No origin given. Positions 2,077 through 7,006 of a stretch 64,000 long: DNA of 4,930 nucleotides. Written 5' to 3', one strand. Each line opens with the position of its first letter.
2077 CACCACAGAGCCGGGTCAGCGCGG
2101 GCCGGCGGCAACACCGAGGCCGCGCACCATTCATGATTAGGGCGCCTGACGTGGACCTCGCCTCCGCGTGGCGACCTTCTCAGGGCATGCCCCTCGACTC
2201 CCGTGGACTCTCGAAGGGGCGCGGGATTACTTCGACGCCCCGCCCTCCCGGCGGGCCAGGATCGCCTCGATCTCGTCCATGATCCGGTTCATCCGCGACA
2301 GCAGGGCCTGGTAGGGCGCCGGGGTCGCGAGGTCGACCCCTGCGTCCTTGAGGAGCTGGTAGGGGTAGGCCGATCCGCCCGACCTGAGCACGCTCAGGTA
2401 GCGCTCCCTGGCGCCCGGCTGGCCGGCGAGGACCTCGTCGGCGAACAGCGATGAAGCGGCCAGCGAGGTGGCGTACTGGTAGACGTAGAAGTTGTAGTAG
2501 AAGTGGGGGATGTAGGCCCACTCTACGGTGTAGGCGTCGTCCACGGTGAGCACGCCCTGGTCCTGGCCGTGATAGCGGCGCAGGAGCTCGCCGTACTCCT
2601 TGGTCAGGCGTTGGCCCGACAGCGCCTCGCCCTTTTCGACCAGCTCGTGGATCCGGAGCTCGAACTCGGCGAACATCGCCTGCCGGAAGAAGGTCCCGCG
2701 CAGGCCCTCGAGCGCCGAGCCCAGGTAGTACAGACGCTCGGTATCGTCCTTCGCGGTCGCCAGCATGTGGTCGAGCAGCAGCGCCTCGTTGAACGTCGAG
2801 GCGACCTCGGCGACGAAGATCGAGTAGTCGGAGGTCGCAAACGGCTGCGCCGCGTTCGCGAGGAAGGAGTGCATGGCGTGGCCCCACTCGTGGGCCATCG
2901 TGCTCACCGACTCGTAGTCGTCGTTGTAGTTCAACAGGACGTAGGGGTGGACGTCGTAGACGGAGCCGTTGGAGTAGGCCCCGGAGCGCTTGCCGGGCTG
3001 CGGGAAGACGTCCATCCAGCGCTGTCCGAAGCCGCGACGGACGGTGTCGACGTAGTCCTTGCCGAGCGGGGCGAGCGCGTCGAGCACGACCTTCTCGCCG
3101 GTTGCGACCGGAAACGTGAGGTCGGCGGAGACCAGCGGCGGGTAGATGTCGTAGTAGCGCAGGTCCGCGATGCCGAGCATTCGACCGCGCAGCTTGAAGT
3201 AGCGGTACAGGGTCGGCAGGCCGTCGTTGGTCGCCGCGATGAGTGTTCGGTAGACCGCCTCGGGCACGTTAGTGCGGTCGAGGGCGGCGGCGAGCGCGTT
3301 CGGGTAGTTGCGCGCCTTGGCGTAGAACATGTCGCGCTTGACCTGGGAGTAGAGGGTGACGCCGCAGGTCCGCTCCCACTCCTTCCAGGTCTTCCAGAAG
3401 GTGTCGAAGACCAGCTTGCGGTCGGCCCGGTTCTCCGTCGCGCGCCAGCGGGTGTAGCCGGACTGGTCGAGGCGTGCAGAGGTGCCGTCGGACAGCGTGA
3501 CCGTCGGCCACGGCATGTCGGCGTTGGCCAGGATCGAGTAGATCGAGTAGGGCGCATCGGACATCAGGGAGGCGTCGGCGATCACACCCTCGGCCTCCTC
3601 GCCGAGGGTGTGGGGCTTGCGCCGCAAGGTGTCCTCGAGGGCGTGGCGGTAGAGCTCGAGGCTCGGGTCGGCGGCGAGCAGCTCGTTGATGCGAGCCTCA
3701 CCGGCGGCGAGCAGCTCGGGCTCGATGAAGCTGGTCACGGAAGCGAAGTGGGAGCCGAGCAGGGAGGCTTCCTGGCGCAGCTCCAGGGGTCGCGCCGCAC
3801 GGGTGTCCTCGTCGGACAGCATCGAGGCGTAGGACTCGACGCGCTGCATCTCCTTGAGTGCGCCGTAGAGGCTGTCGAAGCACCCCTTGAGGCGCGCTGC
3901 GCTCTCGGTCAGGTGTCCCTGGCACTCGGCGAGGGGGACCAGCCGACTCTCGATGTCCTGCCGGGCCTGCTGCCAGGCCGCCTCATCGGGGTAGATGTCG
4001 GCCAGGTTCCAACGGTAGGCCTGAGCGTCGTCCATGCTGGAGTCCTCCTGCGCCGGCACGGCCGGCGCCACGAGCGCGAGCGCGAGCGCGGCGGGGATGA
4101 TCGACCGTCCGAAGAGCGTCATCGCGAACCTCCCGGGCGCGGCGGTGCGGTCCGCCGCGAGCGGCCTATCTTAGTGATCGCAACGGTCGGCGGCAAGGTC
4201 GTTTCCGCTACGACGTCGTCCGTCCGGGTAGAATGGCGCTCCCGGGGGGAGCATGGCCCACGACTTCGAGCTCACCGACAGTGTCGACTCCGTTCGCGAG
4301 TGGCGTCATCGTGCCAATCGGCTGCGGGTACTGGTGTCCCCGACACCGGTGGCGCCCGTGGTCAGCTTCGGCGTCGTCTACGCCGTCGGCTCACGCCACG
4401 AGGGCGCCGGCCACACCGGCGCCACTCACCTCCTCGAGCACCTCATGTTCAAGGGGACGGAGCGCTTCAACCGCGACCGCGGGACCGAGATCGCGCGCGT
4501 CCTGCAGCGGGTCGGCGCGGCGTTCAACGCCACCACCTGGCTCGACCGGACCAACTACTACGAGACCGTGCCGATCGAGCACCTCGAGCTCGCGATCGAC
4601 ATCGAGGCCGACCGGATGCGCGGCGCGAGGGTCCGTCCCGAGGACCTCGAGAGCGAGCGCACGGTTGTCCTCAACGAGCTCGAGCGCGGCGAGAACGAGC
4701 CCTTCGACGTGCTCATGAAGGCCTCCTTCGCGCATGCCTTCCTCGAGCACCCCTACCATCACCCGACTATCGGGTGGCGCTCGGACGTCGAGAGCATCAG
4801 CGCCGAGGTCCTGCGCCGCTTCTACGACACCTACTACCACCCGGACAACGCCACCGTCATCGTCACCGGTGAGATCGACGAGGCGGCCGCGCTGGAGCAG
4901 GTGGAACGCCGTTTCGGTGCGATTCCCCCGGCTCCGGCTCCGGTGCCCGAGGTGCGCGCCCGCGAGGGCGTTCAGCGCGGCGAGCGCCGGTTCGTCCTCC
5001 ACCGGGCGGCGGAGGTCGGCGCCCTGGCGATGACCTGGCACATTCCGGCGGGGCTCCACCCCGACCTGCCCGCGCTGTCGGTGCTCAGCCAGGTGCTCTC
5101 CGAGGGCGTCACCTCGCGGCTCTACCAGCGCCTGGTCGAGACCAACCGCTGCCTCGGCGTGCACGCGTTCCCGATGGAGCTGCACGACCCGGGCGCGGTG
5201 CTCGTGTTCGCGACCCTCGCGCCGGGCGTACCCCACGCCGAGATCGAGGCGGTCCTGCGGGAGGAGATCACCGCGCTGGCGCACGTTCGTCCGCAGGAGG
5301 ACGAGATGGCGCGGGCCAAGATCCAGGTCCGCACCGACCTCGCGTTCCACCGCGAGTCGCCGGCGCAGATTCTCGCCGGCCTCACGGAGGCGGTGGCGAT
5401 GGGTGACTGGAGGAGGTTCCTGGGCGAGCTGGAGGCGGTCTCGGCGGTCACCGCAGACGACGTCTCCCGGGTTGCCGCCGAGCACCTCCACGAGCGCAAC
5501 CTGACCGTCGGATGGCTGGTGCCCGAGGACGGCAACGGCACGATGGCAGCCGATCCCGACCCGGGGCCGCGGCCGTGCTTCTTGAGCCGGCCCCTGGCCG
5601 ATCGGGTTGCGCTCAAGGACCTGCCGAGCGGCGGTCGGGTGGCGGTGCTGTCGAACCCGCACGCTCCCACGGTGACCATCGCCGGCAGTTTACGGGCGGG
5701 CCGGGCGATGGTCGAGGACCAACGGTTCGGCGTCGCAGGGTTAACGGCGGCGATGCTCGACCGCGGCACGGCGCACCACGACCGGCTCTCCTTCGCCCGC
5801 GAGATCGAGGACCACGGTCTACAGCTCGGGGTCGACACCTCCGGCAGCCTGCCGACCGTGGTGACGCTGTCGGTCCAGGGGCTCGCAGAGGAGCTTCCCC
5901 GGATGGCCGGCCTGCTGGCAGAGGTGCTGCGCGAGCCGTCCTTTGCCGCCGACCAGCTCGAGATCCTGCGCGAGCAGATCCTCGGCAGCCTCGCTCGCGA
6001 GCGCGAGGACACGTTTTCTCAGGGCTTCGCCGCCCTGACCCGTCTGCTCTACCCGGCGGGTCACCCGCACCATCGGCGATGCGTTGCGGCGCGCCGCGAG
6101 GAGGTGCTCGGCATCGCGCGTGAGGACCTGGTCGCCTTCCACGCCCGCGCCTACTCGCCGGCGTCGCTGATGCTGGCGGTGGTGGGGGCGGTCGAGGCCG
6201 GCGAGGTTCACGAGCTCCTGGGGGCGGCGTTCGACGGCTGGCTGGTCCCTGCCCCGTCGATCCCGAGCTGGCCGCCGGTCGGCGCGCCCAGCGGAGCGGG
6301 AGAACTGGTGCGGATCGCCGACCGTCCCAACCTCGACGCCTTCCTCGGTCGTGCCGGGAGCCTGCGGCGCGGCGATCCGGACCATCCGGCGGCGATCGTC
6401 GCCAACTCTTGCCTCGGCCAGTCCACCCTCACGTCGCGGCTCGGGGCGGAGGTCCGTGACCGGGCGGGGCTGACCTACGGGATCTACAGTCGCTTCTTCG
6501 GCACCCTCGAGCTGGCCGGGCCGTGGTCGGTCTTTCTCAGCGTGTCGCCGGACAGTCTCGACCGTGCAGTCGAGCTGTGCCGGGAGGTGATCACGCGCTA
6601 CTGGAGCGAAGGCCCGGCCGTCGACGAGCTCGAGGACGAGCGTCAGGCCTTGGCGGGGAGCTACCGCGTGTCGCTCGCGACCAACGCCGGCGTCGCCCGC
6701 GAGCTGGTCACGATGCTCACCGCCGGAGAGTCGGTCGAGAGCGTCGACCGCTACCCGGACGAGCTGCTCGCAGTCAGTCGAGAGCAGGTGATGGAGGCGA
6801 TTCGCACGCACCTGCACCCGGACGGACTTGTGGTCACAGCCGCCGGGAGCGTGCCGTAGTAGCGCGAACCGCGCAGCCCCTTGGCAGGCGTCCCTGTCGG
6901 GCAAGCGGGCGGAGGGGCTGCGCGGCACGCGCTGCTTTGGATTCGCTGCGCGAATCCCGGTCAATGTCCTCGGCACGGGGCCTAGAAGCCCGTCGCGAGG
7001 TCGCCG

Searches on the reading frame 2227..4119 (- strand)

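Call 58: search_protein_families(library=pfam, proteins=[window:2227-4119:-], max_evalue=0.00001)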
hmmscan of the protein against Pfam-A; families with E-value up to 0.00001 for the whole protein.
window:2227-4119:- (630 aa): 2 families
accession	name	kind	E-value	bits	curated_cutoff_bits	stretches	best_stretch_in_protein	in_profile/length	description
PF01432.26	Peptidase_M3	-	2.4e-64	218.8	27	1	229-605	6-453/457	Peptidase family M3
PF08439.15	Peptidase_M3_N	-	1.5e-20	73.6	25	1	135-202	1-68/70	Oligopeptidase F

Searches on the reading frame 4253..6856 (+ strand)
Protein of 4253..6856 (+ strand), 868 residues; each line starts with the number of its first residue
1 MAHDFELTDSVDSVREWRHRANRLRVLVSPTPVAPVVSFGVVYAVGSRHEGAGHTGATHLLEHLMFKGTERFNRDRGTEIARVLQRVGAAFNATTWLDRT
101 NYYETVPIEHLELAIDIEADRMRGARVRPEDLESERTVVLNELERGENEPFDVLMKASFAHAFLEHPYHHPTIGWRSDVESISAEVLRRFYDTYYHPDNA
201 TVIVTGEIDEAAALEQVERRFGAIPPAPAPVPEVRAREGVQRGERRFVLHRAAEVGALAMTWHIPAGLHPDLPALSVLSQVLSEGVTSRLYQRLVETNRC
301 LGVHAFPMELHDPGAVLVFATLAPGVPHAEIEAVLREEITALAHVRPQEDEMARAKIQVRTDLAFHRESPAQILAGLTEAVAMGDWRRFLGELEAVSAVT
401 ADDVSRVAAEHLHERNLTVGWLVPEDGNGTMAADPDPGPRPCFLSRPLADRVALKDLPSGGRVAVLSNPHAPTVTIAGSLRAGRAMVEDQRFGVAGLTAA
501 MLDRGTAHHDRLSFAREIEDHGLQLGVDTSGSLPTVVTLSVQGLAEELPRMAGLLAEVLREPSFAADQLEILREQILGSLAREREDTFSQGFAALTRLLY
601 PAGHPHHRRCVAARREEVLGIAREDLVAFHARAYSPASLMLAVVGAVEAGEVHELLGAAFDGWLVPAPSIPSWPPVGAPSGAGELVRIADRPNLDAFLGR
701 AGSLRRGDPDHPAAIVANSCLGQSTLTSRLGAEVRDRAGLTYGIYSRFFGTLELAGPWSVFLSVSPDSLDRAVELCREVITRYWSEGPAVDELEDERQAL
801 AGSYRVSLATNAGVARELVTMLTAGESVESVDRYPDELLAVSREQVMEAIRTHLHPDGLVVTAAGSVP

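Call 58: search_protein_families(library=pfam, proteins=[window:4253-6856:+], max_evalue=0.00001)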
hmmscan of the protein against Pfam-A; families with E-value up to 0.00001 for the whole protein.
window:4253-6856:+ (868 aa): 2 families
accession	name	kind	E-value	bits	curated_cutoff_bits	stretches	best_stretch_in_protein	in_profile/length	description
PF05193.26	Peptidase_M16_C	-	1.8e-54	184.8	23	2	181-358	1-180/181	Peptidase M16 inactive domain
PF00675.25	Peptidase_M16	-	1.3e-33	116.5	22.3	2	25-170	1-143/149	Insulinase (Peptidase family M16)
